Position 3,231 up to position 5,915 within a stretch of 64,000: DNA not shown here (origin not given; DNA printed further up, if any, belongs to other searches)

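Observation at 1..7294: Hydrazine-synthase-like domain inventory (HzsA-like protein plus propeller-CCP/MauG fusion) in a translationally coupled heme operon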

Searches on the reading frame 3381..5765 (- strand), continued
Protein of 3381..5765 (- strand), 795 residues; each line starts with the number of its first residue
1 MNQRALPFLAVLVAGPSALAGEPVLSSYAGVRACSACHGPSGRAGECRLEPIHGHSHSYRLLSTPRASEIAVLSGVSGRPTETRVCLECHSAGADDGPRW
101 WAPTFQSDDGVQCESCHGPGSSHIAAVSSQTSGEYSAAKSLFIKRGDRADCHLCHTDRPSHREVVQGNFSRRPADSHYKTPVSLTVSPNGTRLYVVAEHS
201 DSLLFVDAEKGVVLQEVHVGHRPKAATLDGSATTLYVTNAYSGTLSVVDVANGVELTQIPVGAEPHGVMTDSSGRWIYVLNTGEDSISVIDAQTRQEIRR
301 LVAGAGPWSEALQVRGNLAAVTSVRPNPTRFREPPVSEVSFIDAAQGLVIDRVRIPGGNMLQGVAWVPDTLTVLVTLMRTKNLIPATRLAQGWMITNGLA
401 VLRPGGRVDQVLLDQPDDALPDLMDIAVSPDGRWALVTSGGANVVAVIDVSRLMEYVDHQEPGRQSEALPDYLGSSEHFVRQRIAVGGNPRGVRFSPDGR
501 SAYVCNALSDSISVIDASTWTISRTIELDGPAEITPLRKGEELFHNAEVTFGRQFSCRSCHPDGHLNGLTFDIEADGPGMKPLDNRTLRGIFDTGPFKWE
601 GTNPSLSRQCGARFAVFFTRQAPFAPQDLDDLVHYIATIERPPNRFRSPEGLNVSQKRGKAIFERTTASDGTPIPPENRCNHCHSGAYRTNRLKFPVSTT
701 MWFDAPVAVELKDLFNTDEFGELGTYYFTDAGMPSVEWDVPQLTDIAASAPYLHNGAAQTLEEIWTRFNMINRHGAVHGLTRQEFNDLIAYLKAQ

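Call 17: find_related_loci(query=A1, collection=genome_contigs, flank=10000)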
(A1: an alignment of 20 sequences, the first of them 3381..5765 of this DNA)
Query A1 (795 aa) in genome_contigs; peptide patterns used: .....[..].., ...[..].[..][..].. (x = any residue, [..] = any of these).
600 stretches matched a pattern (row limit reached: there are more); 351 encode a relative of the query (tblastn E <= 1e-3); the best 80 are kept; 80 distinct loci.
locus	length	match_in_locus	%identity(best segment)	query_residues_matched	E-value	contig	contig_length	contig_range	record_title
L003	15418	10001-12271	57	25-791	0e+0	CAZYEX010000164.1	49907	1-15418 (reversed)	MAG TPA_asm: uncultured Phycisphaera sp. isolate binchicken_co165_75 genome assembly, contig: k141_2810424, whole genome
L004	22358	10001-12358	55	8-794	0e+0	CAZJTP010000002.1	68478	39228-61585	MAG TPA_asm: uncultured Phycisphaeraceae bacterium isolate binchicken_co116_291 genome assembly, contig: NODE_253_length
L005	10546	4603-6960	53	8-794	0e+0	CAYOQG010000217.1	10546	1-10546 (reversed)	MAG TPA_asm: uncultured Phycisphaeraceae bacterium isolate SRP323688_co1_276 genome assembly, contig: NODE_9455_length_1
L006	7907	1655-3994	53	11-794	0e+0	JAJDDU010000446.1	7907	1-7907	MAG: Phycisphaerae bacterium isolate OFTM5 OFTM5_445, whole genome shotgun sequence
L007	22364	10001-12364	54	5-794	0e+0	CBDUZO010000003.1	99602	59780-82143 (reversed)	MAG TPA_asm: uncultured Phycisphaerales bacterium isolate SRR22302362_binner23_Refined_17 genome assembly, contig: ERZ25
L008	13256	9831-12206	52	4-794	0e+0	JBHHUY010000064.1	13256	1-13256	MAG: Phycisphaerae bacterium isolate S.4.sp3_bin.9 NODE_1844_length_13256_cov_5.225740, whole genome shotgun sequence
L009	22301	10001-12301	52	25-792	0e+0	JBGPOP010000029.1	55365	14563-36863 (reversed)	MAG: Planctomycetota bacterium isolate OBJ_0618_7090110_189 k141_8265642_length_55365_cov_20.4689, whole genome shotgun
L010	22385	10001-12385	48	6-793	0e+0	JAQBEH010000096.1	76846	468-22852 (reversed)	MAG: Acidobacteriota bacterium isolate MAG_424_bin-23 424_bin-23_ctg-096, whole genome shotgun sequence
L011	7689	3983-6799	46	20-793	0e+0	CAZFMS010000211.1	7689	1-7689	MAG TPA_asm: uncultured Planctomycetaceae bacterium isolate SRP128015_co2_35 genome assembly, contig: NODE_8282_length_7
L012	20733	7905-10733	44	14-793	0e+0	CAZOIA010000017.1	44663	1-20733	MAG TPA_asm: uncultured Planctomycetales bacterium isolate binchicken_co262_338 genome assembly, contig: NODE_658_length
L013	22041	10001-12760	44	27-793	0e+0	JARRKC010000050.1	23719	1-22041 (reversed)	MAG: Acidobacteriota bacterium isolate Spart_036_MAG scaffold_591, whole genome shotgun sequence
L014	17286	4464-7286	44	6-793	0e+0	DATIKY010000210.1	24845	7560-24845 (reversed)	MAG TPA_asm: Sedimentisphaerales bacterium isolate SMAG_U15730 k141_42437, whole genome shotgun sequence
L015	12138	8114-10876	42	16-793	0e+0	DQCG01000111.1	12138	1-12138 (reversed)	MAG TPA_asm: Phycisphaerales bacterium isolate UBA9295 contig_42467, whole genome shotgun sequence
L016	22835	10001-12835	45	9-793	0e+0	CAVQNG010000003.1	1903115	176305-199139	MAG: uncultured Acidobacteriota bacterium isolate MFD03804.bin.1.44 genome assembly, contig: contig_17616, whole genome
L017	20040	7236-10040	45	28-793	0e+0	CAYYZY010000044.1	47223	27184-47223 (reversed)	MAG TPA_asm: uncultured Planctomycetaceae bacterium isolate binchicken_co17_8 genome assembly, contig: NODE_2291_length_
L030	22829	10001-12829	43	6-793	0e+0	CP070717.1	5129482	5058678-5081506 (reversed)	MAG: Acidobacteriota bacterium isolate bin48 chromosome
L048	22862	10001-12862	40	3-793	0e+0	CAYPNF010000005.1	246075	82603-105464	MAG TPA_asm: uncultured Verrucomicrobiota bacterium isolate SRP302447_co1_807 genome assembly, contig: NODE_163_length_2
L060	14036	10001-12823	41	9-793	0e+0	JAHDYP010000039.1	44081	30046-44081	MAG: Verrucomicrobia bacterium isolate VER2 NODE_1611_length_44081_cov_6.821424, whole genome shotgun sequence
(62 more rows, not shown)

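Call 35: search_protein_families(library=pfam, proteins=[L030:6274-8322:+, L030:8322-9962:+, L030:12872-14092:+, L030:14102-15601:+, L001:12823-15324:-], max_evalue=0.01)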
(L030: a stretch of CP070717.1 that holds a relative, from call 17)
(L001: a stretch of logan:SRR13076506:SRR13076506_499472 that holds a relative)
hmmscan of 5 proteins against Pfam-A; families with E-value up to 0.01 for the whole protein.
L030:6274-8322:+ (683 aa): 2 families
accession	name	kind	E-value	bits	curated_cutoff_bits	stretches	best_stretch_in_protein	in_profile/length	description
PF18582.6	HZS_alpha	-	7e-23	81.4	26.6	1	436-510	23-98/98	Hydrazine synthase alpha subunit middle domain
PF24736.1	DUF7687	-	0.0043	17.2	26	0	205-252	111-159/187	Domain of unknown function (DUF7687)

L030:8322-9962:+ (547 aa): 3 families
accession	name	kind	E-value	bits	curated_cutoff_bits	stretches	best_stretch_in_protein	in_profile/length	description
PF13517.12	FG-GAP_3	-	1.9e-48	163.3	26.9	6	136-197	1-61/61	FG-GAP-like repeat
PF07593.17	UnbV_ASPIC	-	1.7e-24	85.9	23.4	1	476-540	3-67/68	ASPIC and UnbV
PF01839.29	FG-GAP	-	9.6e-13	48.2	22.1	0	366-386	5-25/37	FG-GAP repeat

L030:12872-14092:+ (407 aa): 1 family
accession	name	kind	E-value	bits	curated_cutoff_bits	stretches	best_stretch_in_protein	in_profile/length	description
PF07494.17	Reg_prop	-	2.3e-06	27.5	20.4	0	142-163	1-23/24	Two component regulator propeller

L030:14102-15601:+ (500 aa): 3 families
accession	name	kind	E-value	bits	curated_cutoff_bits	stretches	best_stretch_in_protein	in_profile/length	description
PF13458.12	Peripla_BP_6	-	1.3e-39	137.3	31.7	1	142-452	16-324/343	Periplasmic binding protein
PF01094.35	ANF_receptor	-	4.8e-14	52.6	25.4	1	148-360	3-219/353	Receptor family ligand binding region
PF13433.12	Peripla_BP_5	-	1.9e-05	24.4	27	0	256-427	124-298/363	Periplasmic binding protein domain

L001:12823-15324:- (834 aa): 0 families

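Call 49: search_protein_families(library=ncbifam, proteins=[L060:5598-6212:+, L048:5654-6247:+, L030:8322-9962:+, L030:14102-15601:+, L030:15465-16802:+, L030:12872-14092:+, L030:6274-8322:+, L030:9983-12835:+, L001:10520-12778:-], max_evalue=0.001)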
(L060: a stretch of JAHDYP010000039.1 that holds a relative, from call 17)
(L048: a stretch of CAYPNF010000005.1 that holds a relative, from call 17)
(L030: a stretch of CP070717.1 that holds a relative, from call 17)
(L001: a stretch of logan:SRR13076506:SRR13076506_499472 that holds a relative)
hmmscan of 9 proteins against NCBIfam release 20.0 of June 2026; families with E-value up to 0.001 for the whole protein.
L060:5598-6212:+ (205 aa): 3 families
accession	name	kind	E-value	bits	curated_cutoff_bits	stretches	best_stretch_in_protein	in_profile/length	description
TIGR00004.1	TIGR00004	subfamily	1.1e-12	48.2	106.25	1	96-198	26-124/125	Rid family detoxifying hydrolase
TIGR04444.1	chori_FkbO_Hyg5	subfamily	1.9e-09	37.2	325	1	80-196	192-310/311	FkbO/Hyg5 family chorismatase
TIGR03610.1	RutC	equivalog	8e-07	29.2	169.1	1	96-197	28-124/127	pyrimidine utilization protein C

L048:5654-6247:+ (198 aa): 3 families
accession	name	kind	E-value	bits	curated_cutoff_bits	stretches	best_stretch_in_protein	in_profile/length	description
TIGR00004.1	TIGR00004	subfamily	3.6e-12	46.6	106.25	1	89-191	26-124/125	Rid family detoxifying hydrolase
TIGR04444.1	chori_FkbO_Hyg5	subfamily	8.4e-09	35.1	325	1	73-189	192-310/311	FkbO/Hyg5 family chorismatase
TIGR03610.1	RutC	equivalog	1.1e-06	28.8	169.1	1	89-192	28-126/127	pyrimidine utilization protein C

L030:8322-9962:+ (547 aa): 0 families

L030:14102-15601:+ (500 aa): 2 families
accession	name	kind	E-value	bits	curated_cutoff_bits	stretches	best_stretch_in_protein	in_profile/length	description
NF011933.0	PRK15404.1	subfamily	1.7e-18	66.9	477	1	143-421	42-316/370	high-affinity branched-chain amino acid ABC transporter substrate-binding protein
TIGR03407.1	urea_ABC_UrtA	exception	0.00034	19.6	492.75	1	150-423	23-295/361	urea ABC transporter substrate-binding protein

L030:15465-16802:+ (446 aa): 1 family
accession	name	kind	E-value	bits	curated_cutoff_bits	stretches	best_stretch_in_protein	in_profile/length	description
NF011933.0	PRK15404.1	subfamily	7.9e-05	21.9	477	0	118-205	43-130/370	high-affinity branched-chain amino acid ABC transporter substrate-binding protein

L030:12872-14092:+ (407 aa): 1 family
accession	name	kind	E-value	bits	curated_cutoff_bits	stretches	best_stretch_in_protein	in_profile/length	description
NF052228.1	T9SS_PorZ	equivalog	1.2e-07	30.6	260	0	61-119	34-92/757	type IX secretion system anionic LPS delivery protein PorZ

L030:6274-8322:+ (683 aa): 2 families
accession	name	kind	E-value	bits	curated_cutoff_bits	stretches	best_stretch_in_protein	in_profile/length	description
NF052339.1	hydrazine_alpha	equivalog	3.1e-52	177.5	800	4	533-666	660-794/804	hydrazine synthase subunit alpha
TIGR02800.1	propeller_TolB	equivalog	2.3e-05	23.5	343.15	1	119-246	236-343/418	Tol-Pal system beta propeller repeat protein TolB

L030:9983-12835:+ (951 aa): 21 families
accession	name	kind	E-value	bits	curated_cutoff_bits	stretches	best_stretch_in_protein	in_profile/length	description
NF052342.1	hydrazine_BC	exception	3.3e-56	190.8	1250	3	361-701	37-375/690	hydrazine synthase subunit beta-gamma fusion subunit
NF052340.1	hydrazine_beta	equivalog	7.8e-46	156.8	560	1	362-700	32-368/372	hydrazine synthase subunit beta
TIGR03866.1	PQQ_ABC_repeats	subfamily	3.5e-38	131.4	287.3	3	418-508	12-102/310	PQQ-dependent catabolism-associated beta-propeller protein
TIGR02276.1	beta_rpt_yvtn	repeat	4.9e-36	122.4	27.85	3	372-413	1-42/42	beta-propeller repeat protein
NF041198.1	UshA_like_PCGU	equivalog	2.4e-34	118.8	275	2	202-341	400-519/519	UshA-like (seleno)protein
NF052341.1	hydrazine_gamma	equivalog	1.4e-21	76.9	625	2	893-950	280-338/339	hydrazine synthase subunit gamma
NF052460.1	L-NosZ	equivalog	6.7e-19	67.7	700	1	372-510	52-195/480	clade III lactonase-type nitrous-oxide reductase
NF043010.1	Cyt554_Nsmonas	equivalog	1.1e-15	57.6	400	2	9-128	9-124/238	cytochrome c-550 CycA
NF052280.1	7_blade_YncE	equivalog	2.3e-14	52.9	400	1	363-463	216-315/338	7-bladed beta-propeller protein YncE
TIGR03508.1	decahem_SO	subfamily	6.5e-10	38.9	192.2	2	211-339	71-182/258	DmsE family decaheme c-type cytochrome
NF048007.1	MmpL3Stblzr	equivalog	1.4e-09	37.7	600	1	358-467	218-328/366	MmpL3/TtfA transport complex stabilizer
TIGR03907.1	QH_beta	equivalog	5.2e-09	35.7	223.2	0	427-507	11-99/338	quinohemoprotein amine dehydrogenase subunit beta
NF038117.1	choice_anch_I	subfamily_domain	5.9e-08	32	300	0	386-423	76-113/458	choice-of-anchor I family protein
TIGR03981.2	SAM_quin_mod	hypoth_equivalog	2.1e-07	30.2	340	0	879-922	310-356/411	His-Xaa-Ser system-associated MauG-like protein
TIGR03791.1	TTQ_mauG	equivalog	9.4e-07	28.3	443.85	0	865-948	172-275/291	tryptophan tryptophylquinone biosynthesis enzyme MauG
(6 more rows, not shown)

L001:10520-12778:- (753 aa): 1 family
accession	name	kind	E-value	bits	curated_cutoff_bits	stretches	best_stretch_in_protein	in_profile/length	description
TIGR04315.1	octaheme_Shew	subfamily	0.00025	20.2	375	1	420-502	186-253/440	tetrathionate reductase family octaheme c-type cytochrome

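Call 54: search_solved_structures(query=L030:6274-8322:+, max_evalue=0.001, show_alignments=1)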
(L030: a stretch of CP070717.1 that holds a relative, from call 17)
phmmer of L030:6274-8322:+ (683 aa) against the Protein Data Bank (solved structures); distinct sequences matched with E-value up to 0.001: 5.
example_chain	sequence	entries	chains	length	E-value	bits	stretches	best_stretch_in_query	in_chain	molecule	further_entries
5c2v_A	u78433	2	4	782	7.3e-40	140.2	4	535-668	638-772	HYDRAZINE SYNTHASE ALPHA SUBUNIT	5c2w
6tji_A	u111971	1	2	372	9.6e-07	30.8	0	206-256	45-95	Cake10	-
6tjh_A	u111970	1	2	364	2.4e-06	29.5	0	207-256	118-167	Cake9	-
6tjg_A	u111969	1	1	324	1.5e-05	26.9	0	207-256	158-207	Cake8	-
6tjf_A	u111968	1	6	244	0.00064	21.5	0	206-256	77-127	Cake6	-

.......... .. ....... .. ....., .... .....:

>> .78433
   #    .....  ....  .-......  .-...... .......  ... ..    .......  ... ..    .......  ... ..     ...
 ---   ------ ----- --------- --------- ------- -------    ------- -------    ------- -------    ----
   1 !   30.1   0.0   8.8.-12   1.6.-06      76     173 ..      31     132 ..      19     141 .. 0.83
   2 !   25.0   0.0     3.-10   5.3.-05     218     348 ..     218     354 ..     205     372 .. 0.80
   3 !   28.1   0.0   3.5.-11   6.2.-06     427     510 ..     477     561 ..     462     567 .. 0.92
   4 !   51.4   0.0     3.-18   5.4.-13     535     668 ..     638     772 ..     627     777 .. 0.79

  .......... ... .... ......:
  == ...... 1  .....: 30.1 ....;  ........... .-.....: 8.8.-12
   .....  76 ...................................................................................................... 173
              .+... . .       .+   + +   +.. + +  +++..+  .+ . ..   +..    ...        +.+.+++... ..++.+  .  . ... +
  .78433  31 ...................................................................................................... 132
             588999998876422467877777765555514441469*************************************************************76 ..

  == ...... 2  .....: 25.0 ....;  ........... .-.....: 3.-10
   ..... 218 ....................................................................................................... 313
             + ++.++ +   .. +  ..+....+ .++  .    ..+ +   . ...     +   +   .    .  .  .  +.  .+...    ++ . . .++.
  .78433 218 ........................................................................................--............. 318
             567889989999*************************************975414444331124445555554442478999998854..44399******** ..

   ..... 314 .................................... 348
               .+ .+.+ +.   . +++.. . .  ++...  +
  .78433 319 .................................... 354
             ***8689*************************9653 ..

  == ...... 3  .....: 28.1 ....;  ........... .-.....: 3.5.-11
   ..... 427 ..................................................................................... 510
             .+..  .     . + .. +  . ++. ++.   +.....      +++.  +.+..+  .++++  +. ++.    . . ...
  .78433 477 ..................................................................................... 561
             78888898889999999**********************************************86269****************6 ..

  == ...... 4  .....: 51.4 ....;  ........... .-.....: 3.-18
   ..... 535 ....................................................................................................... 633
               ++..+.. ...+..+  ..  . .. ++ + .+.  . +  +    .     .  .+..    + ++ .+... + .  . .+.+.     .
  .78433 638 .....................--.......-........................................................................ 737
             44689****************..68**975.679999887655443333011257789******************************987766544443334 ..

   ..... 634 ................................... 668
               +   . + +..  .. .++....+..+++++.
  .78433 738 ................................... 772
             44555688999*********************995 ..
